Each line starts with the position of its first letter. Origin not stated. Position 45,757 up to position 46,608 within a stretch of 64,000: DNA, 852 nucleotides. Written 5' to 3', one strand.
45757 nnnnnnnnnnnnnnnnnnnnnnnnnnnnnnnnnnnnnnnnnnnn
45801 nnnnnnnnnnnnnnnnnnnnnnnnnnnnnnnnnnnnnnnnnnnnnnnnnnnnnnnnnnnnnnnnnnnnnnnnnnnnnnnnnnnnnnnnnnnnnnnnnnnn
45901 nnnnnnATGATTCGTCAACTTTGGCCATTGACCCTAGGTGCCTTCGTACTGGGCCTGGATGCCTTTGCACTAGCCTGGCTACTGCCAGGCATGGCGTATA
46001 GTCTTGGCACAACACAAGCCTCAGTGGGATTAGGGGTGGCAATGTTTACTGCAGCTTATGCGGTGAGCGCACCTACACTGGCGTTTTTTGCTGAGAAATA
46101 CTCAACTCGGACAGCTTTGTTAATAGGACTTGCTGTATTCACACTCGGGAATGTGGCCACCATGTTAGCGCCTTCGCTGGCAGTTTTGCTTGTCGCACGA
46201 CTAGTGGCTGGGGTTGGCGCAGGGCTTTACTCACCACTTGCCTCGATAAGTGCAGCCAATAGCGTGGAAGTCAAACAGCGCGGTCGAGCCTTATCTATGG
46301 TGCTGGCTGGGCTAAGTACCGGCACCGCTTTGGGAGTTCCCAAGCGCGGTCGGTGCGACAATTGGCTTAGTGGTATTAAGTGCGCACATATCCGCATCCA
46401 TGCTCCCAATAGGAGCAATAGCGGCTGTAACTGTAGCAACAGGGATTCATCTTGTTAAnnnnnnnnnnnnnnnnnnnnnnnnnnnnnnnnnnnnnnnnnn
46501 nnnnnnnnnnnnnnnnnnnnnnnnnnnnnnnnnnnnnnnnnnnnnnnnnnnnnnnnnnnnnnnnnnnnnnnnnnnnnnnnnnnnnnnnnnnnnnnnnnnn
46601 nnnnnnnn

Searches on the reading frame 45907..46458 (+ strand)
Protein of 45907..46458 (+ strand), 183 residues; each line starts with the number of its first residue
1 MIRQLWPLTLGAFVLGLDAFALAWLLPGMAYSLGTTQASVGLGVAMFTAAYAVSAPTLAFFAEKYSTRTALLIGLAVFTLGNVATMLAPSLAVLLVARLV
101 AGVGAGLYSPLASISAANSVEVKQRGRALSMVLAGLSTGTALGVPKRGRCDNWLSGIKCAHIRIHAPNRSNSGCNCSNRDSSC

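Call 60: search_protein_families(library=ncbifam, proteins=[window:45907-46458:+], max_evalue=0.01)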
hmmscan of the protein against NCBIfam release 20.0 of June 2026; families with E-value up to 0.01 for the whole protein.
window:45907-46458:+ (183 aa): 70 families (the best 25 are shown)
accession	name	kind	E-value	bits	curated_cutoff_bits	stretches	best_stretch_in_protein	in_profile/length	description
NF033135.1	cmx_cmrA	equivalog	5.9e-23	81.5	400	1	3-146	3-146/374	Cmx/CmrA family chloramphenicol efflux MFS transporter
NF000510.1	efflux_Cmx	exception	2.2e-17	63.3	800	1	5-146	5-146/391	chloramphenicol efflux MFS transporter Cmx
NF007498.0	PRK10091.1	equivalog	4.7e-17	62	499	1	3-146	3-146/390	MFS transporter AraJ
NF012199.0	cml_V_MFS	exception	6.7e-15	54.9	830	1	7-147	7-147/412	chloramphenicol efflux MFS transporter CmlV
TIGR00880.1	2_A_01_02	superfamily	2e-14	53.9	131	1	42-145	2-105/141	multidrug resistance protein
TIGR00711.1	efflux_EmrB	subfamily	1.6e-13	50.2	230.2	1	6-139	5-138/485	DHA2 family efflux MFS transporter permease subunit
TIGR00895.1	2A0115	subfamily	2.1e-10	40.1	418.55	1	9-143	23-157/398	aromatic acid/H+ symport family MFS transporter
NF007799.0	PRK10504.1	subfamily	2.2e-10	40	426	1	4-142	11-149/471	multidrug transporter subunit MdtD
NF002921.0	PRK03545.1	equivalog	4e-10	39.2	401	1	6-145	16-155/396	sugar transporter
TIGR04259.1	oxa_formateAnti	equivalog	8e-09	34.8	335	1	26-145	26-144/405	oxalate/formate MFS antiporter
NF052222.1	UridTportUriT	equivalog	1.2e-08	34.4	600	1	12-138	19-144/463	uridine transporter UriT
TIGR00891.1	2A0112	subfamily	1.2e-08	34.4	552.9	1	30-142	41-151/405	sialate:H+ symport family MFS transporter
NF012175.1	tet_MFS_L_K_45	equivalog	2.3e-08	33.3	650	1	9-143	6-141/444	Tet(L)/Tet(K)/Tet(45) family tetracycline efflux MFS transporter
NF040895.2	MFS_effux_SdrM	equivalog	3.7e-08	32.9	550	1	12-131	15-133/441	multidrug efflux MFS transporter SdrM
TIGR00881.1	2A0104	subfamily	4.5e-08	32.5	407.75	1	22-142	14-134/379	phosphoglycerate transporter protein PgtP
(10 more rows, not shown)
